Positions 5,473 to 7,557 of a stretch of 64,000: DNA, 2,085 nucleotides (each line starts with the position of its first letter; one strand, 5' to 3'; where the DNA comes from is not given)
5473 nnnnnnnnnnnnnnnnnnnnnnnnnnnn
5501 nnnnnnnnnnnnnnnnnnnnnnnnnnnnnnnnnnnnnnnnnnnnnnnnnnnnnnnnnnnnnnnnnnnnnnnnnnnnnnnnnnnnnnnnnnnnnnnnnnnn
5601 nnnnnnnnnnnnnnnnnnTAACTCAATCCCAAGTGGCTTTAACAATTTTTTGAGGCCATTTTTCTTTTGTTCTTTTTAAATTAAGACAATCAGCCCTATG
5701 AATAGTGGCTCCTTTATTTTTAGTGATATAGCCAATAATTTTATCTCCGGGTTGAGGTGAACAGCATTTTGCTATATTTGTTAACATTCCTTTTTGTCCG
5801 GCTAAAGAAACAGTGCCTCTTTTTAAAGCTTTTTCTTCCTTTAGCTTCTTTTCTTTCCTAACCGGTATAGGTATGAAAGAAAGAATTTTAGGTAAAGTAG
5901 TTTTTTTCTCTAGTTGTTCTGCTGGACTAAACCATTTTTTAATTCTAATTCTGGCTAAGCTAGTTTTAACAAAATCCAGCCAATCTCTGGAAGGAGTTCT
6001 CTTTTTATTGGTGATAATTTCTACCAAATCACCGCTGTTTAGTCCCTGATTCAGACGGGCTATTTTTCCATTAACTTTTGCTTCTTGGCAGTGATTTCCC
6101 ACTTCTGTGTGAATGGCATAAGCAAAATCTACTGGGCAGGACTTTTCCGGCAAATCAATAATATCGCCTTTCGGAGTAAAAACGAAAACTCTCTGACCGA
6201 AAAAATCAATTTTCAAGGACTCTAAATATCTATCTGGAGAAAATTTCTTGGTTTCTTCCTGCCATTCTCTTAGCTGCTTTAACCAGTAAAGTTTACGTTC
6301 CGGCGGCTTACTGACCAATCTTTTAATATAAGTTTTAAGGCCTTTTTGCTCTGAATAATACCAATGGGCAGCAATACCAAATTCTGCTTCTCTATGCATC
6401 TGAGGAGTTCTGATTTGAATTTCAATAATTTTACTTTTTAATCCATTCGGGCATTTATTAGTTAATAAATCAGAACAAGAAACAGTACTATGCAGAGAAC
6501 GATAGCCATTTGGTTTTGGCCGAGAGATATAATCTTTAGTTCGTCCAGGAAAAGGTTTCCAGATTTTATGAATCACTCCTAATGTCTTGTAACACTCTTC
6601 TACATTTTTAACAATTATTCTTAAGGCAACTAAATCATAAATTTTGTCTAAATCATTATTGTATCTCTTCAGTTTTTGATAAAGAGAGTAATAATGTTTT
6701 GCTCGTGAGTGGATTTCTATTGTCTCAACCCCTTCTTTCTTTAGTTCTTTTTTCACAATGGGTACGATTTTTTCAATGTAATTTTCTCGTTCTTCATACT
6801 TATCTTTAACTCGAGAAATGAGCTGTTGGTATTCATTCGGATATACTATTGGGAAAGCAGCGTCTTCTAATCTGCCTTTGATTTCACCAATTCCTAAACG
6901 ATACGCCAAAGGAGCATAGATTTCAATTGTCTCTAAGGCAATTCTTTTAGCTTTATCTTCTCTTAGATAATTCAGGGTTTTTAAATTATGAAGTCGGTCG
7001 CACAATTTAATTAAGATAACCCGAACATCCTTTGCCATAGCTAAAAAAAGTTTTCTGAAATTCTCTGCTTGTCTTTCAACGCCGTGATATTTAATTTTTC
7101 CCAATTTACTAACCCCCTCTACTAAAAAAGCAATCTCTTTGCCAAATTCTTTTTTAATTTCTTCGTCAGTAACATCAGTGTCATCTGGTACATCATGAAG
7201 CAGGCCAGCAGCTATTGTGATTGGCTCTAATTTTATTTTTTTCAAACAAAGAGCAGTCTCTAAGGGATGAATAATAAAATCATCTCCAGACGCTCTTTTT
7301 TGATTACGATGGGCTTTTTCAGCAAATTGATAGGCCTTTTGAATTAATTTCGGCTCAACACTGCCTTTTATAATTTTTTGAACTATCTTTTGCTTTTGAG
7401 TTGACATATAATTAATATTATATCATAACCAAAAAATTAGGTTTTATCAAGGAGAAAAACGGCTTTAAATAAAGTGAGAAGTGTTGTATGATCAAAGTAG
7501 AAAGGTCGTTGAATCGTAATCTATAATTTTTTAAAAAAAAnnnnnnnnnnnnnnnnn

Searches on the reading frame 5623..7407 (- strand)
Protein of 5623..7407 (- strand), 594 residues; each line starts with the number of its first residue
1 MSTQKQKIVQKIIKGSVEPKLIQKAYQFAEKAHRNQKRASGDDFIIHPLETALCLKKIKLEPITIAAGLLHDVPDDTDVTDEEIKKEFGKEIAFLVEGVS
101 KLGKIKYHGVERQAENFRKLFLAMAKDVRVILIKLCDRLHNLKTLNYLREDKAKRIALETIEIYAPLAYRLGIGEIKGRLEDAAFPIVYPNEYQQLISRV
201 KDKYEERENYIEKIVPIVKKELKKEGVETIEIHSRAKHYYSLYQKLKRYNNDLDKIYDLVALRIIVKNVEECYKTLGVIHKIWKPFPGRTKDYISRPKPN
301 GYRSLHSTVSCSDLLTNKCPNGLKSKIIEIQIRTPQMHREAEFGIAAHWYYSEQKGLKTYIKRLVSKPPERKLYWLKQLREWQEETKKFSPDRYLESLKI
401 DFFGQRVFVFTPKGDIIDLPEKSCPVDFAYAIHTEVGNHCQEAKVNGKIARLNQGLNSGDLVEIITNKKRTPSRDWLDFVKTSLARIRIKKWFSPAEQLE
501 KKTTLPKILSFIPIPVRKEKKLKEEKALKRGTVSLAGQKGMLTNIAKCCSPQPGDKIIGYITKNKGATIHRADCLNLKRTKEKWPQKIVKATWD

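Call 75: search_protein_families(library=pfam, proteins=[window:5623-7407:-], max_evalue=0.001)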
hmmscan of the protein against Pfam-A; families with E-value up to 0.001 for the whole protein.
window:5623-7407:- (594 aa): 4 families
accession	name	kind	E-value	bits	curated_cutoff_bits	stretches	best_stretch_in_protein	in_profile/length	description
PF13328.12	HD_4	-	4.9e-44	150.3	27.2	1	25-173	1-155/156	HD domain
PF04607.23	RelA_SpoT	-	1.6e-39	135.1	27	1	234-355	1-112/113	Region found in RelA / SpoT proteins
PF02824.27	TGS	-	3.7e-20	72.2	22.2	1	407-466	1-60/60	TGS domain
PF01966.28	HD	-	9.9e-10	39.2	22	1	45-141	2-115/116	HD domain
